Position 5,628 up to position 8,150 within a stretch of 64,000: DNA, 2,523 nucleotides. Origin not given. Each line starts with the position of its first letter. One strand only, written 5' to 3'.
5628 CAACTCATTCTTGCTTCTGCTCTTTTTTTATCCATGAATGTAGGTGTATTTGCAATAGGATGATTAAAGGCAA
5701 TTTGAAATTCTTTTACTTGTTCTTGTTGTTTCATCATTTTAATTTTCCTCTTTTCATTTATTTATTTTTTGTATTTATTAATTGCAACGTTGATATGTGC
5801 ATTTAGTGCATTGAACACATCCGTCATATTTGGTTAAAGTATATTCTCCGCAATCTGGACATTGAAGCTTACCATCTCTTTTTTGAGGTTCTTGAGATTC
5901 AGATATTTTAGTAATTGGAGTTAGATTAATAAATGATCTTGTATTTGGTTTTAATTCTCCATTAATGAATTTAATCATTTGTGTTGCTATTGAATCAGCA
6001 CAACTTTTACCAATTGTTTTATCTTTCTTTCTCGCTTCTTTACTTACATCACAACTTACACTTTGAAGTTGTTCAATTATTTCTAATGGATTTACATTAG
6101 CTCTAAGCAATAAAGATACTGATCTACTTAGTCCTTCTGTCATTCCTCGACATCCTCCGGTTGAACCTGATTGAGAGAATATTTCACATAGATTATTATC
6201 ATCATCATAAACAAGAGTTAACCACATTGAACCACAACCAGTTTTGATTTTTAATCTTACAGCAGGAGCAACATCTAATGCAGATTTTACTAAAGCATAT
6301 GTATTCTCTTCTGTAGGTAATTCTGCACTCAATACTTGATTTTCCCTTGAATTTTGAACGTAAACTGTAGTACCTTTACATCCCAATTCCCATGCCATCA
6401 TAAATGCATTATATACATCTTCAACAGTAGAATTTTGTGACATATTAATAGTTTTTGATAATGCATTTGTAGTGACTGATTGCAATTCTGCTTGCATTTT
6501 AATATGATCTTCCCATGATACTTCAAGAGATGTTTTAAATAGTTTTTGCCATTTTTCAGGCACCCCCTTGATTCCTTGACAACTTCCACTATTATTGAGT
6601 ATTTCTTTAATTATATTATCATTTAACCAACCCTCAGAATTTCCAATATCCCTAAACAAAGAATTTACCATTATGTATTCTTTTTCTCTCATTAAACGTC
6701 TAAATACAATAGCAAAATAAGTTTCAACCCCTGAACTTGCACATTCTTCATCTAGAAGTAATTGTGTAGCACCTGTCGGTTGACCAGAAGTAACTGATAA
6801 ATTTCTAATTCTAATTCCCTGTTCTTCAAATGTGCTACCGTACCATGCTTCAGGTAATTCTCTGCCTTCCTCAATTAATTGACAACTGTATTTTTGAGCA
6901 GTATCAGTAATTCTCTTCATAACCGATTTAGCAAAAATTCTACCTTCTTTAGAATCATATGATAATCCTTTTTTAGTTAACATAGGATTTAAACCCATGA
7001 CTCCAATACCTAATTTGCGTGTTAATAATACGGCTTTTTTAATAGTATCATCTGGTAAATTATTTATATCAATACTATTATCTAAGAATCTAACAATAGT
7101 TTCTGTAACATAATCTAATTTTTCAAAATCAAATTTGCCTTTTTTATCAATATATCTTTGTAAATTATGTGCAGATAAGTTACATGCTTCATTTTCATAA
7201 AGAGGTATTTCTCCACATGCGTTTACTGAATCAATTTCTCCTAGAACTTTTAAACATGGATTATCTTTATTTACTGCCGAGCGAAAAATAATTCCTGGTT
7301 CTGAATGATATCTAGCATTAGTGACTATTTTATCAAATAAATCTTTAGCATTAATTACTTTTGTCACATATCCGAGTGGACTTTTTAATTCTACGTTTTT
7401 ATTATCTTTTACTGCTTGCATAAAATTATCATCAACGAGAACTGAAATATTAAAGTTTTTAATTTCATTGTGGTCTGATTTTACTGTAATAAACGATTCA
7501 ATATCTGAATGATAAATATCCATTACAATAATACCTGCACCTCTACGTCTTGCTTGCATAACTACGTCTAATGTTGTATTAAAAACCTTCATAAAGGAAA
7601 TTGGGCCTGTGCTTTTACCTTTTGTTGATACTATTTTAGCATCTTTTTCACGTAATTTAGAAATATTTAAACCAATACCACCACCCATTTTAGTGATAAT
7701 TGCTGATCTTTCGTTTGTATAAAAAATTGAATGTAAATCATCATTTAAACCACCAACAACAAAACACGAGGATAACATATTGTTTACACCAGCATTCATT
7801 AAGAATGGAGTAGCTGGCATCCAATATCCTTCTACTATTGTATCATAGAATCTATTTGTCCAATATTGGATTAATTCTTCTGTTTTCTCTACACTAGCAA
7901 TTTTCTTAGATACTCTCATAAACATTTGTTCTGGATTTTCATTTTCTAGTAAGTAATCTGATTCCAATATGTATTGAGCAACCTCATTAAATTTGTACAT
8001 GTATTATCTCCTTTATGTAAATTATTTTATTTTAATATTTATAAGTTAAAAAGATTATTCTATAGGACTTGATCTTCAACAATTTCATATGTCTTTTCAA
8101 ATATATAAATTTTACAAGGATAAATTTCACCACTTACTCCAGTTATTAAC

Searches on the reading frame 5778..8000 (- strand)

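Call 56: search_protein_families(library=phrogs, proteins=[window:5778-8000:-], max_evalue=0.00001)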
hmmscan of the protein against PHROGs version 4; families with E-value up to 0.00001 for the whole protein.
window:5778-8000:- (740 aa): 9 families
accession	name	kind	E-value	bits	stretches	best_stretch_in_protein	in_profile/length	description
phrog_84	-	DNA, RNA and nucleotide metabolism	1.1e-127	428.5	1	3-739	197-973/975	ribonucleoside-diphosphate reductase large subunit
phrog_3987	-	DNA, RNA and nucleotide metabolism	4e-42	145.4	1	12-208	149-355/467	ribonucleotide reductase large subunit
phrog_367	-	DNA, RNA and nucleotide metabolism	1.5e-27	97.1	1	126-556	255-659/701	ribonucleotide reductase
phrog_3844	-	moron, auxiliary metabolic gene and host takeover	3.4e-25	89.9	1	270-379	159-263/451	NrdA-like aerobic NDP reductase large subunit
phrog_12229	-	DNA, RNA and nucleotide metabolism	2.1e-18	67.1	1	4-155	7-153/577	ribonucleotide reductase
phrog_30939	-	DNA, RNA and nucleotide metabolism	3.2e-18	66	1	47-536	468-946/977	ribonucleotide reductase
phrog_6132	-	DNA, RNA and nucleotide metabolism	1.3e-15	58.6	1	50-241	187-378/530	ribonucleotide reductase large subunit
phrog_23565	-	DNA, RNA and nucleotide metabolism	8e-09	36.9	1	577-739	30-198/199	ribonucleotide reductase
phrog_22953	-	DNA, RNA and nucleotide metabolism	7e-06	27.2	0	113-207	4-103/201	ribonucleotide reductase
